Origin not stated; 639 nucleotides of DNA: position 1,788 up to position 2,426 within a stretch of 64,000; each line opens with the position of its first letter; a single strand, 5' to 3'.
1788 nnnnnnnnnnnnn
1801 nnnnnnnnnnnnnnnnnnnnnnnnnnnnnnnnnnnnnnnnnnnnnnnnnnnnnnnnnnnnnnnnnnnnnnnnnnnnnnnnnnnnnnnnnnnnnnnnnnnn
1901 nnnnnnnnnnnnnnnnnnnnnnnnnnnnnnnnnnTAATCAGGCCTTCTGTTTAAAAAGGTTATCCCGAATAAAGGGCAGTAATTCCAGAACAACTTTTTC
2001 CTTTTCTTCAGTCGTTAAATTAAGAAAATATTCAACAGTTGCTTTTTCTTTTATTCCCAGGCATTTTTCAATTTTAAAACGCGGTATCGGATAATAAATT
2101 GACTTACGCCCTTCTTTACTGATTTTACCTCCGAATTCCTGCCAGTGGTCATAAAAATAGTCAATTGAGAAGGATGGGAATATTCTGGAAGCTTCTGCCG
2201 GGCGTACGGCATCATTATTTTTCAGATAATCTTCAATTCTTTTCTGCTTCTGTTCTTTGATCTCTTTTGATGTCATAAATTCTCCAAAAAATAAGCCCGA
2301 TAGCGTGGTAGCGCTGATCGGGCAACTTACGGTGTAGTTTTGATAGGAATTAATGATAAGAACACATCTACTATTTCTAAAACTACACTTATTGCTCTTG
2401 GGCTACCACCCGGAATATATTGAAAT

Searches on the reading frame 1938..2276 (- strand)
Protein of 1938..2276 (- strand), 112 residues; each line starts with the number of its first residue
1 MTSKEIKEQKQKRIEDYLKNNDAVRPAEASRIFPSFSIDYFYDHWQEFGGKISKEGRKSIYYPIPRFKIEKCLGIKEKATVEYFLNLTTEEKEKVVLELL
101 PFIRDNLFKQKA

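Call 7: search_protein_families(library=pfam, proteins=[window:1938-2276:-], max_evalue=0.01)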
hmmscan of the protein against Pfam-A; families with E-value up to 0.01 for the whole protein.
window:1938-2276:- (112 aa): 0 families

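Call 8: search_protein_families(library=phrogs, proteins=[window:1938-2276:-], max_evalue=0.01)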
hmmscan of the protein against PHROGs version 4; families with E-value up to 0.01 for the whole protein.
window:1938-2276:- (112 aa): 0 families

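Call 12: find_related_loci(query=window:1938-2276:-, collection=genome_contigs, flank=4000)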
Query window:1938-2276:- (112 aa) in genome_contigs; peptide patterns used: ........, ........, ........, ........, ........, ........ (x = any residue, [..] = any of these).
245 stretches matched a pattern; 3 encode a relative of the query (tblastn E <= 1e-3); 3 distinct loci.
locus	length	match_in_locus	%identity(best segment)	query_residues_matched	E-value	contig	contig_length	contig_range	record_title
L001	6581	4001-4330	73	1-110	1e-55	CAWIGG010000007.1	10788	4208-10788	MAG: uncultured Spirochaetota bacterium isolate MFD03726.bin.1.50 genome assembly, contig: contig_74247, whole genome sh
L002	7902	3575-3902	72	1-110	1e-28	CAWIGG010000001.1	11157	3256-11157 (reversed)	MAG: uncultured Spirochaetota bacterium isolate MFD03726.bin.1.50 genome assembly, contig: contig_115431, whole genome s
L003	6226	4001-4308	50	1-103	6e-25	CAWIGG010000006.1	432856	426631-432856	MAG: uncultured Spirochaetota bacterium isolate MFD03726.bin.1.50 genome assembly, contig: contig_42723, whole genome sh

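Call 17: find_related_loci(query=window:1938-2276:-, collection=viral_contigs, flank=4000)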
Query window:1938-2276:- (112 aa) in viral_contigs; peptide patterns used: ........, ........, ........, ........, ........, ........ (x = any residue, [..] = any of these).
24 stretches matched a pattern, but none encodes a relative of the query by tblastn (E <= 1e-3).

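Call 18: find_homologous_proteins(query=window:1938-2276:-)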
Query window:1938-2276:- (112 aa): 3 proteins with E <= 0.001 among 9 candidates.
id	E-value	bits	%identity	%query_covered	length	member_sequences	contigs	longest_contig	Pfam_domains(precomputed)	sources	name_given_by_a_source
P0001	8.3e-68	243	100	100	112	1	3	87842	-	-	-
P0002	2.4e-50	187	78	100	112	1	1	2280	-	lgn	-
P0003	3.5e-48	180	73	98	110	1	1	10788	-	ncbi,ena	-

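Call 19: find_encoding_contigs(protein=P0002, flank=3000)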
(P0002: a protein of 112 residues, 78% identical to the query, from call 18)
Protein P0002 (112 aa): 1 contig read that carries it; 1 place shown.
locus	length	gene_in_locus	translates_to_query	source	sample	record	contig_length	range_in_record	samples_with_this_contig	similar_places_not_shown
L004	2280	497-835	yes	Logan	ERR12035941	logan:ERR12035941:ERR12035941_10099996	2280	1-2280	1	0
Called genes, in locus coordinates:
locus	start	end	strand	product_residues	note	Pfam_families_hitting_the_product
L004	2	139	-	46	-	?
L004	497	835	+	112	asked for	-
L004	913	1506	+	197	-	-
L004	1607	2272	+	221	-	-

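Call 20: find_encoding_contigs(protein=P0001, flank=6000)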
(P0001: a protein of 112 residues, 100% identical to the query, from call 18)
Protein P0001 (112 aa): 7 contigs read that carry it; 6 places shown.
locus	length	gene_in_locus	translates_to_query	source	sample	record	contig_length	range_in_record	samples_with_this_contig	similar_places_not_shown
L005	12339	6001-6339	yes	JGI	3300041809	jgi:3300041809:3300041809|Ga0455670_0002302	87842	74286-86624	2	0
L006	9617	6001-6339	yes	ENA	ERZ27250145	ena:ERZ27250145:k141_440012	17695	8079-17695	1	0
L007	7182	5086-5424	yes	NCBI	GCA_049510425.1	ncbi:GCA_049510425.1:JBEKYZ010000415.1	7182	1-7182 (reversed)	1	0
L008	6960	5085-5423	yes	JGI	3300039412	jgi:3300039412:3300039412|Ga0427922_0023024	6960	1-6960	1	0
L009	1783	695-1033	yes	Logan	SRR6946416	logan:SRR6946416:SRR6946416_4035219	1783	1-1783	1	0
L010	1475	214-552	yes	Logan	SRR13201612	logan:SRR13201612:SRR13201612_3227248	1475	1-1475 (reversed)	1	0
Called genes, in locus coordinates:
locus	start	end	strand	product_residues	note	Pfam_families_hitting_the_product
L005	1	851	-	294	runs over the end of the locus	PF02219:MTHFR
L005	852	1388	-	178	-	-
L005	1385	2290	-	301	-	-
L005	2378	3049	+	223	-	PF12729:4HB_MCP_1 (weak)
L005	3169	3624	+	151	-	-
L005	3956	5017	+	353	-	PF24624:Int_N (weak), PF00589:Phage_integrase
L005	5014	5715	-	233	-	PF01381:HTH_3, PF12844:HTH_19 (weak)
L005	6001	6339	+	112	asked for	-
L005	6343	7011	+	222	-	PF13730:HTH_36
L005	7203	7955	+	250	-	PF01656:CbiA, PF02374:ArsA_ATPase, PF06564:CBP_BcsQ (weak), PF13614:AAA_31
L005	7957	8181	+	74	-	-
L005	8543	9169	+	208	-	-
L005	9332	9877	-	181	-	-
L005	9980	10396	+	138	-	-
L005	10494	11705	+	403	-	PF00145:DNA_methylase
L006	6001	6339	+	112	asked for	-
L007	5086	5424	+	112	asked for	-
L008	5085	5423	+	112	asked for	-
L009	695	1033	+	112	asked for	-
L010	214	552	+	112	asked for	-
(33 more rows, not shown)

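Call 33: find_homologous_proteins(query=A1, max_evalue=1)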
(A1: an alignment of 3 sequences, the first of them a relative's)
Query A1 (3 sequences) (112 aa, profile of the alignment): 4 proteins with E <= 1 among 163 candidates.
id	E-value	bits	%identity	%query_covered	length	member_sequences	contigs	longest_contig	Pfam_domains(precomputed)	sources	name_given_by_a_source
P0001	1.0e-64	234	100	100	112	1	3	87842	-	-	-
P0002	1.6e-63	230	78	100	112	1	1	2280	-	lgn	-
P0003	1.4e-62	227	73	98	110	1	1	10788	-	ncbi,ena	-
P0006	3.2e-24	103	50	75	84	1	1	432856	-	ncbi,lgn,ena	-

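Call 39: search_protein_representatives(alignment_id=A1)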
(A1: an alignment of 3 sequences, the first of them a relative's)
Query: 3 sequences, 112 profile positions. Proteins with E-value up to 0.001 (for the whole library): 9; up to 1e-10: 6; up to 1e-30: 1. The best 9 are listed.
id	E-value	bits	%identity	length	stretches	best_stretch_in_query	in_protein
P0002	5.0e-64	229.9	-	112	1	1-112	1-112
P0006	1.0e-24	103.3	-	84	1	1-80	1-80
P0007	3.7e-23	98.3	-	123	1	11-110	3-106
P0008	4.6e-21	91.5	-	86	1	30-109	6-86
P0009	8.2e-19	84.3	-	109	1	18-110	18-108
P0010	1.4e-17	80.3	-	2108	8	74-111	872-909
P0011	4.7e-09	52.8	-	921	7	64-106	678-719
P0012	1.0e-05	42.1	-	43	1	71-110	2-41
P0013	3.4e-04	37.2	-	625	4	4-35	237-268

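Call 40: find_encoding_contigs(protein=P0007, flank=3000)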
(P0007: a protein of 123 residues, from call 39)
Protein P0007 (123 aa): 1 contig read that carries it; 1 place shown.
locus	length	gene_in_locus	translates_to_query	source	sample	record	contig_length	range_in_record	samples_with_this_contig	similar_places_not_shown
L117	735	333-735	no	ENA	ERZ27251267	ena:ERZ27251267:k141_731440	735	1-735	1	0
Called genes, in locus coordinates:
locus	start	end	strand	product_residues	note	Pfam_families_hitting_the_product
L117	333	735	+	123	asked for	?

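Call 41: find_encoding_contigs(protein=P0009, flank=3000)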
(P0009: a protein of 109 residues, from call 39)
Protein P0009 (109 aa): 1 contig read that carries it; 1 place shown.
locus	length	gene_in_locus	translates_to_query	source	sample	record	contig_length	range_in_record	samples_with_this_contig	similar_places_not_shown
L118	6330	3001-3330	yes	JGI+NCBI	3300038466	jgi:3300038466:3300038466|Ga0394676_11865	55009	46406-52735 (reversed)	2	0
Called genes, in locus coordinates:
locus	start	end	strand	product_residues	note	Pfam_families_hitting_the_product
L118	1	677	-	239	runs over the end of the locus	PF08808:RES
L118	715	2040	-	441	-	PF00072:Response_reg, PF00158:Sigma54_activat, PF07724:AAA_2, PF07726:AAA_3 (weak), PF07728:AAA_5, PF14532:Sigma54_activ_2, PF01078:Mg_chelatase (weak), PF02954:HTH_8, +2 more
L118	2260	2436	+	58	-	-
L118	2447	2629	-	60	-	-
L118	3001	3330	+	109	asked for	-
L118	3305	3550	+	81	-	-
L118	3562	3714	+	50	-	-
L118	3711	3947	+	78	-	-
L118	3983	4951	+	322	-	PF01555:N6_N4_Mtase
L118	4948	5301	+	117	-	PF14359:DUF4406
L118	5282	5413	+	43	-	-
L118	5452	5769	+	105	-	-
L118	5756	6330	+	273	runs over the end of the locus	PF00145:DNA_methylase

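Call 42: find_encoding_contigs(protein=P0008, flank=3000)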
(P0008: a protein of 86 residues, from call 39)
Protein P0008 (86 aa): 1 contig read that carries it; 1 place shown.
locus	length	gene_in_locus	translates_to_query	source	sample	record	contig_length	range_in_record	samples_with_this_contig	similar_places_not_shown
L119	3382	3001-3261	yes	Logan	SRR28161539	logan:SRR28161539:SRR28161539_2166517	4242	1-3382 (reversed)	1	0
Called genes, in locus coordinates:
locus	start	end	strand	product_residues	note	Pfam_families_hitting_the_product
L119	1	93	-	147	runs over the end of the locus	PF13392:HNH_3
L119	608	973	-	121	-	PF02661:Fic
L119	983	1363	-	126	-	PF13784:Fic_N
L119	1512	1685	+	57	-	-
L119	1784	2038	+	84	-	-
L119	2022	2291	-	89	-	PF12844:HTH_19, PF01381:HTH_3, PF07022:Phage_CI_repr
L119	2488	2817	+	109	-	-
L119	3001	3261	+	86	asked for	-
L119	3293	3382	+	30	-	?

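Call 53: search_protein_families(library=pfam, proteins=[L118:2447-2629:-, L118:2260-2436:+, L118:3001-3330:+, L118:3305-3550:+, L001:2953-3624:-, L001:4356-5027:+, L004:913-1506:+, L004:1607-2272:+], max_evalue=0.01)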
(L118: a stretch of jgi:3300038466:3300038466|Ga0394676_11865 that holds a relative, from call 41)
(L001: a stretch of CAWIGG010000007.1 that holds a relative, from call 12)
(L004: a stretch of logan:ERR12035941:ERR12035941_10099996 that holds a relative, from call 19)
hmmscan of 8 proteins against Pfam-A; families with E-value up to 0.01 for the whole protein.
L118:2447-2629:- (60 aa): 1 family
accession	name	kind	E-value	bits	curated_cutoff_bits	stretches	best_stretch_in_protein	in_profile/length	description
PF01402.27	RHH_1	-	0.002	18.5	20.5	1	19-55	4-38/39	Ribbon-helix-helix protein, copG family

L118:2260-2436:+ (58 aa): 0 families

L118:3001-3330:+ (109 aa): 0 families

L118:3305-3550:+ (81 aa): 0 families

L001:2953-3624:- (223 aa): 6 families
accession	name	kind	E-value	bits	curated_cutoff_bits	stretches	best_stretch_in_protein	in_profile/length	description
PF01381.28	HTH_3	-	1.8e-15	57.1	23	1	7-61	1-55/55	Helix-turn-helix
PF12844.13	HTH_19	-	2.8e-13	50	30.2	1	5-66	2-63/64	Helix-turn-helix domain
PF13560.12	HTH_31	-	2e-05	25.3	27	1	6-48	5-48/64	Helix-turn-helix domain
PF13443.12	HTH_26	-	0.00011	22.8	22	1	6-58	1-54/63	Cro/C1-type HTH DNA-binding domain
PF08965.17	Aca2_YdiL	-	0.0046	17.6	23.8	0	5-71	4-72/118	Aca2/YdiL-like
PF07022.19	Phage_CI_repr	-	0.0064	17.2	22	0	17-69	13-65/65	Bacteriophage CI repressor helix-turn-helix domain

L001:4356-5027:+ (223 aa): 1 family
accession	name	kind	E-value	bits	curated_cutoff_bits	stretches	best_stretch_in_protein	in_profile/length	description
PF15333.11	TAF1D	-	0.0077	16.4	27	0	146-194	18-67/215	TATA box-binding protein-associated factor 1D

L004:913-1506:+ (197 aa): 0 families

L004:1607-2272:+ (221 aa): 0 families

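Call 59: find_related_loci(query=P0009, collection=viral_contigs, flank=3000)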
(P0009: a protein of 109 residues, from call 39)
Query P0009 (109 aa) in viral_contigs; peptide patterns used: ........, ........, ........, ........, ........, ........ (x = any residue, [..] = any of these).
9 stretches matched a pattern; 1 encode a relative of the query (tblastn E <= 1e-3); 1 distinct loci.
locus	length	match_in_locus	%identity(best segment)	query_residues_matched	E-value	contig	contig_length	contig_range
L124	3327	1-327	100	1-109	3e-74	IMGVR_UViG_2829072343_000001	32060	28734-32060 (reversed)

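Call 77: predict_structure(alignment_id=A1)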
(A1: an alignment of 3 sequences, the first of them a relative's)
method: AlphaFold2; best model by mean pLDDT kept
length: 112 residues; sequences in the alignment: 3
mean_pLDDT: 72.7   pTM: 0.50
mean pLDDT of the five models: 72.7, 71.4, 71.0, 69.4, 65.4
residues with pLDDT >= 90: 18; 70-90: 43; 50-70: 42; < 50: 9
segments of 3 or more residues with pLDDT < 50: 109-112
pLDDT, mean of each block of 10 residues (from residue 1): 69 59 84 87 91 89 85 63 61 66 52 37
secondary structure, 60 per line:
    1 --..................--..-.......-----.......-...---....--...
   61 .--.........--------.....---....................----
elements in order: H3-20 H26-32 H38-44 E52-55 E58-61 H66-72 H81-85 H89-108

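Call 79: fold_search(model_id=the predicted structure, library=pdb)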
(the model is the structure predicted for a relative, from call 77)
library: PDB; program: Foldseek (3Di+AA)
matches with E <= 10: 397; with E <= 0.001: 0
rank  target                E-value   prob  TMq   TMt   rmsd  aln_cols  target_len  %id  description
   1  5x7z                  4.2e-01  0.35  0.37  0.33   6.1        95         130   12  CRYSTAL STRUCTURE OF MYCOBACTERIUM TUBERCULOSIS MARR FAMILY PROTEIN RV2887 COMPLEX WITH P-AMINOSALICYLIC ACID (released 2017-08-09)
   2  1tbx_B                5.4e-01  0.20  0.27  0.31   6.2        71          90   24  Crystal structure of SSV1 F-93 (released 2004-07-13)
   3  3cuo_A                7.0e-01  0.30  0.26  0.29   5.4        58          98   12  Crystal structure of the predicted DNA-binding transcriptional regulator from E. coli (released 2008-06-17)
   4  5x80_A                7.0e-01  0.21  0.34  0.30   6.4        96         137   11  CRYSTAL STRUCTURE OF MYCOBACTERIUM TUBERCULOSIS MARR FAMILY PROTEIN RV2887 COMPLEX WITH SALICYLIC ACID (released 2017-08-09)
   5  3lku_E                7.4e-01  0.06  0.17  0.09  15.8       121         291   18  Crystal structure of S. cerevisiae Get4 in complex with an N-terminal fragment of Get5 (released 2010-06-23)
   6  4jba_B                7.9e-01  0.25  0.34  0.30   7.0        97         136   10  Crystal Structure of the Oxidized Form of MarR from E.coli (released 2013-10-16)
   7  6j05_A                8.4e-01  0.20  0.26  0.29   9.4        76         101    9  Structures of two ArsR As(III)-responsive repressors: implications for the mechanism of derepression (released 2019-07-03)
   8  3f72_B                8.4e-01  0.18  0.25  0.26   7.4        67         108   12  Crystal Structure of the Staphylococcus aureus pI258 CadC Metal Binding Site 2 Mutant (released 2009-04-07)
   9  8dgl_B                9.0e-01  0.35  0.32  0.47   6.0        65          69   17  Crystal Structure of the RdfS Excisionase (released 2022-10-05)
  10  3jw4_C                9.0e-01  0.15  0.29  0.26  10.1       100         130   18  The structure of a putative MarR family transcriptional regulator from Clostridium acetobutylicum (released 2009-12-22)
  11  3jw4_B                9.6e-01  0.08  0.23  0.22  10.4       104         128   17  The structure of a putative MarR family transcriptional regulator from Clostridium acetobutylicum (released 2009-12-22)
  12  2wpv_A                1.0e+00  0.06  0.18  0.09  15.4       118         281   18  Crystal structure of S. cerevisiae Get4-Get5 complex (released 2010-01-26)
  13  1u2w_C                1.1e+00  0.20  0.27  0.29   7.4        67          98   13  Crystal Structure of the Staphylococcus aureus pI258 CadC (released 2005-07-12)
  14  1u2w_B                1.1e+00  0.15  0.25  0.26   7.4        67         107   12  Crystal Structure of the Staphylococcus aureus pI258 CadC (released 2005-07-12)
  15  2jsc_MODEL_2_A        1.1e+00  0.13  0.25  0.28   8.3        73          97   16  NMR structure of the cadmium metal-sensor CMTR from Mycobacterium tuberculosis (released 2007-07-31)
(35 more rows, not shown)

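Call 83: search_dna_similar(query=P0001, collection=phages, mode=protein, max_evalue=0.01)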
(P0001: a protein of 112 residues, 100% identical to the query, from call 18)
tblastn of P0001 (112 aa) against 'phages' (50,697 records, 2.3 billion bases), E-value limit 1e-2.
No match.

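Call 84: search_dna_similar(query=P0001, collection=plasmids, mode=protein, max_evalue=0.01)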
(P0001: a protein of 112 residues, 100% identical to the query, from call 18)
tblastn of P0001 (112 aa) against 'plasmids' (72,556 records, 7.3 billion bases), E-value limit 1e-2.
No match.
